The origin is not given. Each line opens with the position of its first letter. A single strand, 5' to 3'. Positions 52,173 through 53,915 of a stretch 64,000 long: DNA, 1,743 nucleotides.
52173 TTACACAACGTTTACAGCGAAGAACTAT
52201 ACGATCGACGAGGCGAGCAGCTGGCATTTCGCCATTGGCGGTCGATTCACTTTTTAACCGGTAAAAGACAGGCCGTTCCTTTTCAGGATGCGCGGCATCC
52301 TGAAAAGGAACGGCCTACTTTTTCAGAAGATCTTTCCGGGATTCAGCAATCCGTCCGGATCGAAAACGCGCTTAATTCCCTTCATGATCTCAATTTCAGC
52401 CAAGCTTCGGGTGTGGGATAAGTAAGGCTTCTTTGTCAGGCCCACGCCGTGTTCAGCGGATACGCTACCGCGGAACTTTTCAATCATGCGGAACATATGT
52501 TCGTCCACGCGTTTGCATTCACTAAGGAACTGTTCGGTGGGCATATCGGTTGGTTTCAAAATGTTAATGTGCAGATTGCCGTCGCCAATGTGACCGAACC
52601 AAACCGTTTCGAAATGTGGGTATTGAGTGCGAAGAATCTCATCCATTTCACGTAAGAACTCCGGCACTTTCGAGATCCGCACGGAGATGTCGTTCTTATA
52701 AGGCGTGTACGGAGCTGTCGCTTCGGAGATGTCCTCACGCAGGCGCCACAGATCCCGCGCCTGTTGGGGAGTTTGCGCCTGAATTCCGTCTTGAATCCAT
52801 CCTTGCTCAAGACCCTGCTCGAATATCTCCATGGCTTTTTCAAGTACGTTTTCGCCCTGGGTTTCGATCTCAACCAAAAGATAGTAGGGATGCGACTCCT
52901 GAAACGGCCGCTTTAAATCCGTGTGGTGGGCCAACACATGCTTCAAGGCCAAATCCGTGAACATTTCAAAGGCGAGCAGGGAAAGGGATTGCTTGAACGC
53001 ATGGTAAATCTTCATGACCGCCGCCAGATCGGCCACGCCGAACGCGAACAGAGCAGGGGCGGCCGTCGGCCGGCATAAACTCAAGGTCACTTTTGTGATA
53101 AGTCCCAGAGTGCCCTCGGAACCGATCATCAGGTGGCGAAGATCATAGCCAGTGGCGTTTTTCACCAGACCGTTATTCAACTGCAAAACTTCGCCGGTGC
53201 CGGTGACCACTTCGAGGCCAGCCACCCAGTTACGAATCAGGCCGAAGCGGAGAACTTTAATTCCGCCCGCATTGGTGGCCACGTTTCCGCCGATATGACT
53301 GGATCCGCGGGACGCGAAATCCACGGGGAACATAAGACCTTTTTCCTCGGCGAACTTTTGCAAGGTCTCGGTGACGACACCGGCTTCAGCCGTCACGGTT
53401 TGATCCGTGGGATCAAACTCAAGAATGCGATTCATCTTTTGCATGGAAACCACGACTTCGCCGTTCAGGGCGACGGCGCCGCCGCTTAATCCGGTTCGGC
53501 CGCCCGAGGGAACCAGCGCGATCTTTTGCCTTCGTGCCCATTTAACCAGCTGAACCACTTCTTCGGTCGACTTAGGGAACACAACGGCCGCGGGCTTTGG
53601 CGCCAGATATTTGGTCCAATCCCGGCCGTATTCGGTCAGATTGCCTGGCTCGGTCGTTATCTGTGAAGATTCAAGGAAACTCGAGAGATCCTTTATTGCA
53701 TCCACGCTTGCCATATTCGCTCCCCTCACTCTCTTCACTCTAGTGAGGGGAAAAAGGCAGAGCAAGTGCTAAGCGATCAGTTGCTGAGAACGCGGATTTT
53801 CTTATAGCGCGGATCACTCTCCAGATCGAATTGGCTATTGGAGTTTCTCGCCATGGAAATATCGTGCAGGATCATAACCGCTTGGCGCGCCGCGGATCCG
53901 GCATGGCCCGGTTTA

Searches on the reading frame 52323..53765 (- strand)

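Call 44: search_protein_families(library=ncbifam, proteins=[window:52323-53765:-], max_evalue=0.00001)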
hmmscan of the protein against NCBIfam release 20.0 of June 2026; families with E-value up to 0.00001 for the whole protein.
window:52323-53765:- (480 aa): 10 families
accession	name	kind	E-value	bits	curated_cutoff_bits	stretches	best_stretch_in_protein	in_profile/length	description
TIGR00387.1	glcD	equivalog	2.2e-92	310.1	567.9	1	61-478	1-413/413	glycolate oxidase subunit GlcD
NF008408.0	PRK11230.1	equivalog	3.1e-52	177.7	897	1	23-478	21-470/499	glycolate oxidase subunit GlcD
NF049975.1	2HglutDHaseYdiJ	equivalog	5.3e-36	123.8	1350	2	36-196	31-192/1018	D-2-hydroxyglutarate dehydrogenase YdiJ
NF008439.0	PRK11282.1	equivalog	5.3e-28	97.9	284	1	67-265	8-205/358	glycolate oxidase subunit GlcE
TIGR01678.1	FAD_lactone_ox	subfamily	1.4e-18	67.1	396.8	1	49-230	6-178/438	sugar 1,4-lactone oxidase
TIGR01679.1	bact_FAD_ox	subfamily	5.8e-14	51.8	292.25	1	48-229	2-171/419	FAD-linked oxidoreductase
NF053785.1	DcplphribOxDprE1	equivalog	4e-11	42.8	500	1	54-235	11-185/449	decaprenylphosphoryl-beta-D-ribose oxidase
TIGR01677.1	pln_FAD_oxido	subfamily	4.8e-10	38.6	383.1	1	51-230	27-211/560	FAD-dependent oxidoreductase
TIGR01676.1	GLDHase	equivalog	6.6e-09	35.1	458.25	1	62-229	66-224/541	L-galactonolactone dehydrogenase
NF010480.0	PRK13905.1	equivalog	1.4e-07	30.7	259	1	61-215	37-179/303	UDP-N-acetylmuramate dehydrogenase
